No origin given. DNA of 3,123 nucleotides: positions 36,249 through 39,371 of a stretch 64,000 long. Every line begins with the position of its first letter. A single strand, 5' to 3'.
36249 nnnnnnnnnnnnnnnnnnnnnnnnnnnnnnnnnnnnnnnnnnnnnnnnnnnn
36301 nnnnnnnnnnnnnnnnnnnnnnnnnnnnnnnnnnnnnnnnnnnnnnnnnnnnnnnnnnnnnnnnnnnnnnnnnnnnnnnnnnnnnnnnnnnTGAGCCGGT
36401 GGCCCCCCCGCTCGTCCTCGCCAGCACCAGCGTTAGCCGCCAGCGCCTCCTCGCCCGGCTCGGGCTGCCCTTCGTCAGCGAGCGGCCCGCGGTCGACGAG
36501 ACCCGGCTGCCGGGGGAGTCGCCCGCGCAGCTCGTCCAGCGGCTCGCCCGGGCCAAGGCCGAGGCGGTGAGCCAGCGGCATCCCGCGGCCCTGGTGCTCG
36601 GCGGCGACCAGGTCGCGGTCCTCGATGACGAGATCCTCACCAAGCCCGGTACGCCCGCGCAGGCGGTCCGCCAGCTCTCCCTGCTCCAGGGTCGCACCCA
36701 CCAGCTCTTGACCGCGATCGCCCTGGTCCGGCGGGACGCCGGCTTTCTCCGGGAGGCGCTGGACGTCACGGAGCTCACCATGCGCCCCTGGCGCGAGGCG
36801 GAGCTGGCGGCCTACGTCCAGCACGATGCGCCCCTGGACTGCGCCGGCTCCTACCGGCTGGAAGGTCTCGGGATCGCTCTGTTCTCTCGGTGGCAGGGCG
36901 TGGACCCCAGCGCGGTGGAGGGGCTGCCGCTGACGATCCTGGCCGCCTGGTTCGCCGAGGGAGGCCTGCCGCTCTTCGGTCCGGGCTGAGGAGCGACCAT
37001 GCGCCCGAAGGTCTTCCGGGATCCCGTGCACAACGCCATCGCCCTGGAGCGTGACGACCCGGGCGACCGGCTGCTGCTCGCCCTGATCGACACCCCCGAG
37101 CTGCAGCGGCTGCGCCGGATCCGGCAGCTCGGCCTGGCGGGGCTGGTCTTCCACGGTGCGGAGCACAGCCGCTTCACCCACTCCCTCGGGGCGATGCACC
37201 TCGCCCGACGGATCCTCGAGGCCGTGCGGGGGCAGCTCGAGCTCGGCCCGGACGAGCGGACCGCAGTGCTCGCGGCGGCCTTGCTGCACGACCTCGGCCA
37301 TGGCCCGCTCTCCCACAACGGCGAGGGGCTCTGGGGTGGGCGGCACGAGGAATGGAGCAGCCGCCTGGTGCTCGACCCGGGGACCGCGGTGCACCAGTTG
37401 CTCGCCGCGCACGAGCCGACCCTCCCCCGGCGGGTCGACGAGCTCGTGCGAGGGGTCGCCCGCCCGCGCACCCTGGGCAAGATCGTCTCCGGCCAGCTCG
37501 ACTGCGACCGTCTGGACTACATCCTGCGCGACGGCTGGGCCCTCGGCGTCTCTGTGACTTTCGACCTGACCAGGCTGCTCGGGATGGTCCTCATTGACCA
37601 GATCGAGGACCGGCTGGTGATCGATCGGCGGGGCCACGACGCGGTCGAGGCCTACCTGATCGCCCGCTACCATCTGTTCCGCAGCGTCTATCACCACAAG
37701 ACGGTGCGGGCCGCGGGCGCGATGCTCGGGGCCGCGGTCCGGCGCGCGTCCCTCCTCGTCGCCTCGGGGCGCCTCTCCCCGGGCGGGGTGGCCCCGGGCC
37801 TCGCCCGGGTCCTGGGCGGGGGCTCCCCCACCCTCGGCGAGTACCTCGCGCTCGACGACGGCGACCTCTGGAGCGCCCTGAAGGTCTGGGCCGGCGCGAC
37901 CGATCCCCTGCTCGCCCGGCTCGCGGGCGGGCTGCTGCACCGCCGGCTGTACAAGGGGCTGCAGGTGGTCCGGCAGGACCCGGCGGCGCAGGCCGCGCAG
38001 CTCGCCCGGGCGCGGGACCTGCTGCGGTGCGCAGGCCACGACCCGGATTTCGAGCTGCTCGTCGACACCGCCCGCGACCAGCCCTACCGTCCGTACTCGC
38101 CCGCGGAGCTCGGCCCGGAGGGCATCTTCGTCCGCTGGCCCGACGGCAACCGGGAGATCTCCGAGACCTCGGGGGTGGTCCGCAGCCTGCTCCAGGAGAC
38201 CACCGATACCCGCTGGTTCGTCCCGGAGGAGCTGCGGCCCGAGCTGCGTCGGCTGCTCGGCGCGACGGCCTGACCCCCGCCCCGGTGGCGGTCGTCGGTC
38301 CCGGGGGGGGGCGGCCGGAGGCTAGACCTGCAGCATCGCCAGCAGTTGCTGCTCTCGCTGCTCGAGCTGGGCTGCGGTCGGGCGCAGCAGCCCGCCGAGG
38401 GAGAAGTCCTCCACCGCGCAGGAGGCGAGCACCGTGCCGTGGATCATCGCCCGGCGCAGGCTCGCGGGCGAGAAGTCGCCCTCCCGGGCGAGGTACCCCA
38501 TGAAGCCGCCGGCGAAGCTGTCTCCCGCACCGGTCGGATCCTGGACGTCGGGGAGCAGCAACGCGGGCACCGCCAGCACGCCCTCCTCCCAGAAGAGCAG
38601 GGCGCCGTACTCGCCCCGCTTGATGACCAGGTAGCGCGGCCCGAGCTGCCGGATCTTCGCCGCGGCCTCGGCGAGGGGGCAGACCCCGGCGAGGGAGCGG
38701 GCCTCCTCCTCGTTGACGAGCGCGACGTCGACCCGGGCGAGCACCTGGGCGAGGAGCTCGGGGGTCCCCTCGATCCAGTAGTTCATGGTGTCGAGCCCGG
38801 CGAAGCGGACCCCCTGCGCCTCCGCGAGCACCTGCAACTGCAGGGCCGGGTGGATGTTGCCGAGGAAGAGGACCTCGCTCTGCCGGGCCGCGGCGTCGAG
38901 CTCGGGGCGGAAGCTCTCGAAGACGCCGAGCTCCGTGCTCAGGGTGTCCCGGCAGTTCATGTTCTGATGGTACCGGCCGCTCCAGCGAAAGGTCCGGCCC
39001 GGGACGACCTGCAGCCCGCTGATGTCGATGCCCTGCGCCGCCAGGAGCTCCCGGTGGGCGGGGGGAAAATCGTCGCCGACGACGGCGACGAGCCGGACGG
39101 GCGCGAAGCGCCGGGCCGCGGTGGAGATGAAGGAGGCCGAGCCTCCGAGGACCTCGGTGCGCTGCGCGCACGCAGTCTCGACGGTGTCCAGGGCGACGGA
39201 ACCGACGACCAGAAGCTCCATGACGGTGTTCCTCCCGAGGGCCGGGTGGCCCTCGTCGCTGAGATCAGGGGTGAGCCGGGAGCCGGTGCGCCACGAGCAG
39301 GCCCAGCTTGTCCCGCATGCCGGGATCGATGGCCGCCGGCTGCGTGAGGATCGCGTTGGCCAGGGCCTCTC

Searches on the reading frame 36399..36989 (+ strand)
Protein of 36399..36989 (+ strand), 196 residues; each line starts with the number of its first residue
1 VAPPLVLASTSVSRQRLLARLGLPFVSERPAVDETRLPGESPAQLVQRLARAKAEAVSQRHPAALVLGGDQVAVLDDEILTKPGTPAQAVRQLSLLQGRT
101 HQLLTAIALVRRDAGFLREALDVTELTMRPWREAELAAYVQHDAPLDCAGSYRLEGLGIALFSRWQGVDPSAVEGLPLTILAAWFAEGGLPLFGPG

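Call 66: search_protein_families(library=pfam, proteins=[window:36399-36989:+], max_evalue=0.0001)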
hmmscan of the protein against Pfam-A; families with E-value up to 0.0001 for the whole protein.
window:36399-36989:+ (196 aa): 1 family
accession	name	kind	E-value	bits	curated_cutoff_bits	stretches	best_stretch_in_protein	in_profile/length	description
PF02545.19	Maf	-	2.2e-47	161.6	27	1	4-183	1-182/187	Maf-like protein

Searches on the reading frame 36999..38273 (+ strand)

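Call 66: search_protein_families(library=pfam, proteins=[window:36999-38273:+], max_evalue=0.0001)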
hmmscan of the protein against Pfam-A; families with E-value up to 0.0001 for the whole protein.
window:36999-38273:+ (424 aa): 2 families
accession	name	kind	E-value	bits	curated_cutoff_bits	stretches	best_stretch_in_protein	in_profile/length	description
PF19276.4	HD_assoc_2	-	1.4e-10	41.5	23.1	1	189-250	2-61/222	HD associated region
PF01966.28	HD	-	4.1e-09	37.2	22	1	58-124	1-66/116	HD domain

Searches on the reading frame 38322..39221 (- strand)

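Call 66: search_protein_families(library=pfam, proteins=[window:38322-39221:-], max_evalue=0.0001)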
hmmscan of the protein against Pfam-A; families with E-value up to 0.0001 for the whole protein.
window:38322-39221:- (299 aa): 1 family
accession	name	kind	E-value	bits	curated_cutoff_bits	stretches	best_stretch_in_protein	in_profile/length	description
PF00294.29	PfkB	-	5.6e-26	92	25.8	1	17-274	27-294/302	pfkB family carbohydrate kinase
